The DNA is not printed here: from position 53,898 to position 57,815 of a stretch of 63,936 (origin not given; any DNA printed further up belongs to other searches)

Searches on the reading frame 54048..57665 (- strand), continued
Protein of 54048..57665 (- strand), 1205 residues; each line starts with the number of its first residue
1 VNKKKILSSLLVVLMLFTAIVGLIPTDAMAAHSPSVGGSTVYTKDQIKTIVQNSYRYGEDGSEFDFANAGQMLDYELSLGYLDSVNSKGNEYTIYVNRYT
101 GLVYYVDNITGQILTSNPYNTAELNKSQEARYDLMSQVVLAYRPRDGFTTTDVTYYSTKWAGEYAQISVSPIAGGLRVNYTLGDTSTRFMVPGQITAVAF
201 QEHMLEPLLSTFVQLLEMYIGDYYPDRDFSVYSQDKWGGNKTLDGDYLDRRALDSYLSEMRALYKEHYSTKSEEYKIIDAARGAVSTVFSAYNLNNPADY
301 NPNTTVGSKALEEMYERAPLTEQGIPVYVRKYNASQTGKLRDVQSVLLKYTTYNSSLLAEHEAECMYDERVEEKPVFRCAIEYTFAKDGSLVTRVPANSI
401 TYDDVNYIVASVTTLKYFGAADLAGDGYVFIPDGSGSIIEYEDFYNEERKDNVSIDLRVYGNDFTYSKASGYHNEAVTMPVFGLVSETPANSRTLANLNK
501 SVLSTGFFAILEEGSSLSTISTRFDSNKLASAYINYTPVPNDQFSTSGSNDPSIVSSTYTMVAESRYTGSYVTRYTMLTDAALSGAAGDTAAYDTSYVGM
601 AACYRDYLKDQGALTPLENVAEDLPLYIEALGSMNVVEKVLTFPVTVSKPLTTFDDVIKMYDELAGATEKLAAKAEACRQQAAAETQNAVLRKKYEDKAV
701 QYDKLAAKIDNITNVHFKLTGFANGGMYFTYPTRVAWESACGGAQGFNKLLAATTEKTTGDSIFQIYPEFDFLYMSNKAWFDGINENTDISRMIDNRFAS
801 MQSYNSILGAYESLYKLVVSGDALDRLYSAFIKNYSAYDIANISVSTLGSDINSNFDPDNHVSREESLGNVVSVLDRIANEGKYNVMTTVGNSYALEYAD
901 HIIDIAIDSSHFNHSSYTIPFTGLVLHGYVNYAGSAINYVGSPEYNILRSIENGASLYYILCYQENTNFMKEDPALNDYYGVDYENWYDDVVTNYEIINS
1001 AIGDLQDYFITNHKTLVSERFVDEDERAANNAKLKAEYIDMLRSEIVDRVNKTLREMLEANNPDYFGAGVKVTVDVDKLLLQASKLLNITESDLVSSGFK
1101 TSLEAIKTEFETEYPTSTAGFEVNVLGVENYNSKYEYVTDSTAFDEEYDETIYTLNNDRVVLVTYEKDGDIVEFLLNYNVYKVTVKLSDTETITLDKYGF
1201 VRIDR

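Call 18: find_related_loci(query=A1, collection=genome_contigs, flank=10000)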
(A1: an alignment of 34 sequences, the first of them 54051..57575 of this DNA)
Query A1 (1175 aa) in genome_contigs; peptide patterns used: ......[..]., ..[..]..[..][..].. (x = any residue, [..] = any of these).
172 stretches matched a pattern; 154 encode a relative of the query (tblastn E <= 1e-3); the best 80 are kept; 80 distinct loci.
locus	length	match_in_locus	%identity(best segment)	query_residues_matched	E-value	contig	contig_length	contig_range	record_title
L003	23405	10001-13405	49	13-1173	0e+0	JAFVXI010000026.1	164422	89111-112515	MAG: Clostridia bacterium isolate RGIG5480 Sheep_Colon.Co__c2802047, whole genome shotgun sequence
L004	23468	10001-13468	47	1-1173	0e+0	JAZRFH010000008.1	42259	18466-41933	MAG: Eubacteriales bacterium isolate T1900045495_YK20190189.MAGScoT_cleanbin_000013 SGB_7431_k141_466947, whole genome s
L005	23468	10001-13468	49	8-1174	0e+0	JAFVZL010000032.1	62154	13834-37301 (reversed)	MAG: Clostridia bacterium isolate RGIG5535 Sheep_Colon.Co__c1856181, whole genome shotgun sequence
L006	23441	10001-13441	48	1-1173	0e+0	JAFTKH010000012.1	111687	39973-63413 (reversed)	MAG: Clostridia bacterium isolate RGIG3896 Roe_deer_Cecum-2__c37749, whole genome shotgun sequence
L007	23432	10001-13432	47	1-1174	0e+0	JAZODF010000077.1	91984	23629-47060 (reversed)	MAG: Eubacteriales bacterium isolate T1900044752_TS20190418.MAGScoT_cleanbin_000046 SGB_2247_k141_246566, whole genome s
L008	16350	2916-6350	46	1-1174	0e+0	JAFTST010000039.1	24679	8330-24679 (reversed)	MAG: Clostridia bacterium isolate RGIG4116 Roe_deer_Cecum.Co__c1613580, whole genome shotgun sequence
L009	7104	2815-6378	46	1-1174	0e+0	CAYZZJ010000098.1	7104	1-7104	MAG TPA_asm: uncultured Ruminococcus sp. isolate SRP315200_co1_669 genome assembly, contig: NODE_25380_length_7104_cov_8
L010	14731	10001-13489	45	1-1173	0e+0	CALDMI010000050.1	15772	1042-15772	MAG TPA_asm: uncultured Clostridia bacterium isolate SRR1747063_bin.10_CONCOCT_v1.1_MAG genome assembly, contig: ERZ8082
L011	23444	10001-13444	45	1-1174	0e+0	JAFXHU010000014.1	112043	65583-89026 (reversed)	MAG: Clostridia bacterium isolate RGIG6427 Sheep_Rectum.Co__c1886255, whole genome shotgun sequence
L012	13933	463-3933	45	27-1174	0e+0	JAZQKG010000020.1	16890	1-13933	MAG: Eubacteriales bacterium isolate T1900044615_TS20190081.MAGScoT_cleanbin_000038 SGB_840_k141_440528, whole genome sh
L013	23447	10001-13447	45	34-1173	0e+0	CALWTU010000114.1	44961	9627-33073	MAG: uncultured Clostridia bacterium isolate E19__bin295 genome assembly, contig: E19__k127_2245959, whole genome shotgu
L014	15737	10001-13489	45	1-1173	0e+0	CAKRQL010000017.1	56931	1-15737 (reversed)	MAG: uncultured Eubacteriales bacterium isolate REFINED_METABAT215_TOP10_CONTIGS_1500_ASSEMBLY_K127_MEGAHIT__Hadza_MoBio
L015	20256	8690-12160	44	5-1173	0e+0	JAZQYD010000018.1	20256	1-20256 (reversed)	MAG: Eubacteriales bacterium isolate T1900045161_TC20190155.MAGScoT_cleanbin_000025 SGB_5062_k141_1874777, whole genome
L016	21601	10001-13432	45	34-1174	0e+0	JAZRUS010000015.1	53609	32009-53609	MAG: Eubacteriales bacterium isolate T1900045336_YK20190025.MAGScoT_cleanbin_000039 SGB_6606_k141_840605, whole genome s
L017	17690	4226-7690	44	34-1174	0e+0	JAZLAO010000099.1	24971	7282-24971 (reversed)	MAG: Eubacteriales bacterium isolate T1900045075_TC20190069.MAGScoT_cleanbin_000015 SGB_4632_k141_2051516, whole genome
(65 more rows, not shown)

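Call 23: search_protein_families(library=pfam, proteins=[L001:1993-5463:+, L002:2517-5915:+], max_evalue=1)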
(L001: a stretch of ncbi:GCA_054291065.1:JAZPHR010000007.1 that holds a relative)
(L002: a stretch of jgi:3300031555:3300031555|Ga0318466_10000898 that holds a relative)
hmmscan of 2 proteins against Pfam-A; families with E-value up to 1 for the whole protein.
L001:1993-5463:+ (1156 aa): 0 families

L002:2517-5915:+ (1132 aa): 1 family
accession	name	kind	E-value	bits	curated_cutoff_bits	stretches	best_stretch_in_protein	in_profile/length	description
PF25474.1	TPR_TmcB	-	0.073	13.4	27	1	479-522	55-99/125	TmcB, TPR repeats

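Call 24: search_solved_structures(query=L001:1993-5463:+, max_evalue=1)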
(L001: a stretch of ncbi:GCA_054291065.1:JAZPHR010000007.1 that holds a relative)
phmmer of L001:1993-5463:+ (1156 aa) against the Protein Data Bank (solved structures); distinct sequences matched with E-value up to 1: 19.
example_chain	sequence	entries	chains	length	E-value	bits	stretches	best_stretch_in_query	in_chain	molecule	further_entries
5ysb_A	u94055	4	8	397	0.00032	21.9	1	815-866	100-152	Lin1841 protein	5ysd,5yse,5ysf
8vqk_A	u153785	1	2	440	0.0019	19.4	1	826-953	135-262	Putative ABC transporter periplasmic-binding protein YcjN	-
6hur_A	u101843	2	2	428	0.03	15.4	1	799-898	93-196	ABC transporter substrate-binding protein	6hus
2zyk_A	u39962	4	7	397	0.048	14.7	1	810-955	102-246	Solute-binding protein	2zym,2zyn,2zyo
4ry1_A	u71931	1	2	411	0.071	14.2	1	813-937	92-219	Periplasmic solute binding protein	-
3uor_A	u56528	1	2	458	0.1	13.6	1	813-869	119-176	ABC transporter sugar binding protein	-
3vxb_A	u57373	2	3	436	0.18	12.8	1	809-869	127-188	Putative sugar-binding lipoprotein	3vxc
6dtq_A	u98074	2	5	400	0.46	11.5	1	813-899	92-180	maltose-binding protein MalE3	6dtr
7c0o_A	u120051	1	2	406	0.5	11.4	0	820-867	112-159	Sugar ABC transporter, periplasmic sugar-binding protein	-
7c0t_A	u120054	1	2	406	0.5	11.4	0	820-867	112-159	Sugar ABC transporter, periplasmic sugar-binding protein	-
7c0r_A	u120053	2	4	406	0.5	11.3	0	820-867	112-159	Sugar ABC transporter, periplasmic sugar-binding protein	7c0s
7c0f_A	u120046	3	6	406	0.5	11.3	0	820-867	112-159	Sugar ABC transporter, periplasmic sugar-binding protein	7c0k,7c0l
7c0x_A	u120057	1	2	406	0.51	11.3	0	820-867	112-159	Sugar ABC transporter, periplasmic sugar-binding protein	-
7c0v_A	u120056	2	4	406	0.51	11.3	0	820-867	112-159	Sugar ABC transporter, periplasmic sugar-binding protein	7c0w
7c1b_A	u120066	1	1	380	0.59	11.1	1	820-867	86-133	Sugar ABC transporter, periplasmic sugar-binding protein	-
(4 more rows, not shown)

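Call 28: search_dna_similar(query=window:54048-57665:-, collection=plasmids, mode=protein, max_evalue=0.001, max_rows=20)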
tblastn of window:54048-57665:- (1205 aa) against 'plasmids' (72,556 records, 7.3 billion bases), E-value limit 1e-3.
Records with a match: 2; places in all: 2; records where one place covers at least 80% of the query: 0.
Best place of each record, by identity: <60% 2.
By first word of the organism name: Butyrivibrio 1; Paenibacillus 1.
By predicted mobility (MOB-suite, as given by PLSDB): non-mobilizable 2.
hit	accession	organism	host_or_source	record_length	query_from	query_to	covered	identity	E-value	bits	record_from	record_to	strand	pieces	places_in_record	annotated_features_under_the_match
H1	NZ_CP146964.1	Butyrivibrio fibrisolvens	Bovinae,Bovine rumen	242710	360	1022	55%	24.6%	6e-26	124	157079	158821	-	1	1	DUF5696 domain-containing protein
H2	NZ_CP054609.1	Paenibacillus cellulosilyticus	cell culture,soil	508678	374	1017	39%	28.1%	2e-8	128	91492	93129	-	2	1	DUF5696 domain-containing protein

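Call 29: get_annotated_region(hit=H1, flank=12000)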
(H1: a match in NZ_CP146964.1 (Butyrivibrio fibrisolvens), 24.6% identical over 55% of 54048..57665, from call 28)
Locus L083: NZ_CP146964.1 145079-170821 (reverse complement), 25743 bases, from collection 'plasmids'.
description: Butyrivibrio fibrisolvens strain D1 plasmid pNP243, complete sequence
organism: Butyrivibrio fibrisolvens (NCBI taxid 831)
taxonomy: Bacteria; Bacillota; Clostridia; Lachnospirales; Lachnospiraceae; Butyrivibrio; Butyrivibrio fibrisolvens
host: -; source: Bovinae,Bovine rumen; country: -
typing (MOB-suite, as given by PLSDB): non-mobilizable
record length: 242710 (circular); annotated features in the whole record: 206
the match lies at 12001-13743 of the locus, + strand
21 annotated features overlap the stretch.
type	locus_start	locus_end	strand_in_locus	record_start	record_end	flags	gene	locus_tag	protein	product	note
CDS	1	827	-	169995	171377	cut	-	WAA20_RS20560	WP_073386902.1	response regulator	GO:0000160 - phosphorelay signal transduction system [Evidence IEA]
CDS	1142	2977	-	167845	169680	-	-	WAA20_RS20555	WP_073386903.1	histidine kinase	GO:0000160 - phosphorelay signal transduction system [Evidence IEA]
CDS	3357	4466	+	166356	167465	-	-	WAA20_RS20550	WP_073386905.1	glycoside hydrolase family 43 protein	-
CDS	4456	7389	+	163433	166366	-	-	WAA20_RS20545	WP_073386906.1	extracellular solute-binding protein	-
CDS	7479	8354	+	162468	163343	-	-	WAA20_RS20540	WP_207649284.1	sugar ABC transporter permease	-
CDS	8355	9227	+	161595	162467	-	-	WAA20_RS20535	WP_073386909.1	carbohydrate ABC transporter permease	GO:0008643 - carbohydrate transport [Evidence IEA]; GO:0055085 - transmembrane transport [Evidence IEA]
CDS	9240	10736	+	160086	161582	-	-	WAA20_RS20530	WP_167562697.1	NHL repeat-containing protein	-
CDS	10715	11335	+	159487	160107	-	-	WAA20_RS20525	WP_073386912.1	YIP1 family protein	-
CDS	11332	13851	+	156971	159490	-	-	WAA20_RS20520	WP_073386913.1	DUF5696 domain-containing protein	-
CDS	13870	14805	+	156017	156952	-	-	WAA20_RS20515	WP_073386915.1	sugar ABC transporter permease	-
CDS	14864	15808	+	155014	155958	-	-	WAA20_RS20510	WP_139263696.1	carbohydrate ABC transporter permease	GO:0008643 - carbohydrate transport [Evidence IEA]; GO:0055085 - transmembrane transport [Evidence IEA]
CDS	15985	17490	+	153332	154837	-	-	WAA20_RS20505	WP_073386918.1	extracellular solute-binding protein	-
CDS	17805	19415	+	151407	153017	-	-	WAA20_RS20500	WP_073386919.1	extracellular solute-binding protein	-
CDS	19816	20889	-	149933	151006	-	-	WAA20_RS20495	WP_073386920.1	J domain-containing protein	-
CDS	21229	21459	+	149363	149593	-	-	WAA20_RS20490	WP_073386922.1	hypothetical protein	-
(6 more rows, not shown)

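Call 30: get_annotated_region(hit=H2, flank=12000)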
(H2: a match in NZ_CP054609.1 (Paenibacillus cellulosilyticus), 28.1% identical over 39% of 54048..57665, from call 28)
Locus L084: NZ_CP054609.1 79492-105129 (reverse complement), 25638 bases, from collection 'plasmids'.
description: Paenibacillus cellulosilyticus strain KACC 14175 plasmid unnamed1, complete sequence
organism: Paenibacillus cellulosilyticus (NCBI taxid 375489)
taxonomy: Bacteria; Bacillota; Bacilli; Bacillales; Paenibacillaceae; Paenibacillus; Paenibacillus cellulosilyticus
host: -; source: cell culture,soil; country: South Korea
typing (MOB-suite, as given by PLSDB): non-mobilizable
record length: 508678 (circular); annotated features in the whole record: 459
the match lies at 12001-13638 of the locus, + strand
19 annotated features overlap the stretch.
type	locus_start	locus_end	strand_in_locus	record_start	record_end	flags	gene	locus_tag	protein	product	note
CDS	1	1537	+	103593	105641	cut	recG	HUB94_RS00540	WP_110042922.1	ATP-dependent DNA helicase RecG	GO:0006310 - DNA recombination [Evidence IEA]; GO:0006281 - DNA repair [Evidence IEA]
CDS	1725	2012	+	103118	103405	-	-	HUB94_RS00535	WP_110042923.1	stage VI sporulation protein F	-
CDS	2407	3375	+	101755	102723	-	-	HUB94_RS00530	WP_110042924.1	aldo/keto reductase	-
CDS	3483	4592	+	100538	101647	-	ugpC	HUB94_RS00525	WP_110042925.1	sn-glycerol-3-phosphate ABC transporter ATP-binding protein UgpC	-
CDS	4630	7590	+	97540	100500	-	-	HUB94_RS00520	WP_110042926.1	extracellular solute-binding protein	-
CDS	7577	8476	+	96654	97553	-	-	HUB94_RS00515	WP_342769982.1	sugar ABC transporter permease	-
CDS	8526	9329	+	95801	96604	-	-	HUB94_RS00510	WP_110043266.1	carbohydrate ABC transporter permease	GO:0008643 - carbohydrate transport [Evidence IEA]; GO:0055085 - transmembrane transport [Evidence IEA]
CDS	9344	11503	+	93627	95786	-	-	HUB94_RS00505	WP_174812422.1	YIP1 family protein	-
CDS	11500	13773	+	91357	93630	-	-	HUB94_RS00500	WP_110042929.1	DUF5696 domain-containing protein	-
CDS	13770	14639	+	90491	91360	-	-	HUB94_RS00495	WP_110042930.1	sugar ABC transporter permease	-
CDS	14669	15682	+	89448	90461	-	-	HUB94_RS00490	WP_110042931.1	carbohydrate ABC transporter permease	GO:0008643 - carbohydrate transport [Evidence IEA]; GO:0055085 - transmembrane transport [Evidence IEA]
CDS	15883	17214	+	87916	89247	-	-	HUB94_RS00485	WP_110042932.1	LLM class flavin-dependent oxidoreductase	-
CDS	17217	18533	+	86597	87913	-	-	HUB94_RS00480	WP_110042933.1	LLM class flavin-dependent oxidoreductase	-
CDS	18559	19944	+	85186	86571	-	-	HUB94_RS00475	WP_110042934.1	extracellular solute-binding protein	-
CDS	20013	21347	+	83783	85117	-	-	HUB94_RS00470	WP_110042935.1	LLM class flavin-dependent oxidoreductase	-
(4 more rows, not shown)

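Call 31: predict_structure(alignment_id=A1)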
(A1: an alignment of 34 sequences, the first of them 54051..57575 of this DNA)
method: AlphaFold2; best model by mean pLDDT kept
length: 1175 residues; sequences in the alignment: 34
mean_pLDDT: 74.8   pTM: 0.43
mean pLDDT of the five models: 74.8, 74.8, 73.0, 71.0, 67.7
residues with pLDDT >= 90: 231; 70-90: 593; 50-70: 169; < 50: 182
segments of 3 or more residues with pLDDT < 50: 1-9, 436-447, 518-526, 586-617, 692-708, 742-788, 818-830, 876-886, 900-911, 935-952
pLDDT, mean of each block of 10 residues (from residue 1): 34 83 88 86 90 89 93 92 89 77 92 77 91 91 91 77 92 93 93 88 88 86 93 90 89 93 90 87 89 91 78 88 86 83 80 91 89 83 91 76 63 67 75 50 51 87 76 89 84 79 84 51 49 66 92 78 82 82 50 34 41 42 77 86 89 83 87 82 78 34 38 74 85 78 37 30 33 41 45 64 66 61 44 60 79 75 64 52 49 60 35 72 70 50 45 60 82 79 83 85 90 89 82 68 89 87 88 91 71 82 77 82 82 86 88 85 88 87
secondary structure, 60 per line:
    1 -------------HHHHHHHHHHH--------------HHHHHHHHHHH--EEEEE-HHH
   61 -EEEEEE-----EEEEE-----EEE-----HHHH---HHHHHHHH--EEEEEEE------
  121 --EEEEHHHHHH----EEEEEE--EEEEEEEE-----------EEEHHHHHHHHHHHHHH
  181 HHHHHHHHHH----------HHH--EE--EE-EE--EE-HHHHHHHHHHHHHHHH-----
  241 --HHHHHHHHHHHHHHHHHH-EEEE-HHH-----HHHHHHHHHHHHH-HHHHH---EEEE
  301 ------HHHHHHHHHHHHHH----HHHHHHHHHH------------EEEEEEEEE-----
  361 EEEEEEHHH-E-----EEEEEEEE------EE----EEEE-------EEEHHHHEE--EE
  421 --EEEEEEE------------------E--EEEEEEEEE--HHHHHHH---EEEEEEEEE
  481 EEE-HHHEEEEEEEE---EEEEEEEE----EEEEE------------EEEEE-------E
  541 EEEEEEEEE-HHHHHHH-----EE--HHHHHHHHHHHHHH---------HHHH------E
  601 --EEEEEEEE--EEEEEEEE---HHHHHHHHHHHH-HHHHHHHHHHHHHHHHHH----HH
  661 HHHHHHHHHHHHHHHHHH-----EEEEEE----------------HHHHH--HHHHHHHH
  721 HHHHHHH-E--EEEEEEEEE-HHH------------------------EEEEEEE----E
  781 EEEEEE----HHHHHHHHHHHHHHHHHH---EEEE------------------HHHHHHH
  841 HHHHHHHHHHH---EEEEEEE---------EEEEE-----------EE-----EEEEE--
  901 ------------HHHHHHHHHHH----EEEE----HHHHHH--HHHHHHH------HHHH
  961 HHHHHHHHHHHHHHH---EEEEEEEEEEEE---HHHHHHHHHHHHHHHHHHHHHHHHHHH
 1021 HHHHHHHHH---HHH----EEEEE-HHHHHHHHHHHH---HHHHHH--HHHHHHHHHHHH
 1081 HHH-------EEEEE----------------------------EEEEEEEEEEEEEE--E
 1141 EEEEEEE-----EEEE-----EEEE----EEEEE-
elements in order (helices of 4 or more, strands of 3 or more residues): H14-24 H39-49 E52-56 E62-67 E73-77 E83-85 H91-94 H98-105 E108-114 E123-126 H127-132 E137-142 E145-152 E164-166 H167-190 H220-235 H243-260 E262-265 H275-287 H289-293 E297-300 H307-320 H325-334 E347-355 E361-366 E377-384 E397-400 E408-410 H411-414 E423-429 E451-459 H462-468 E472-483 E488-495 E499-506 E511-515 E528-532 E540-549 H551-557 H567-580 H590-593 E603-610 E613-620 H624-635 H637-654 H659-678 E684-689 H706-710 H713-727 E732-740 E769-775 E780-786 H791-808 E812-815 H834-851 E855-861 E871-875 E894-898 H913-923 E928-931 H936-941 H944-950 H957-975 E979-990 H994-1029 E1040-1044 H1046-1057 H1061-1066 H1069-1083 E1091-1095 E1124-1137 E1140-1147 E1153-1156 E1162-1165 E1170-1174
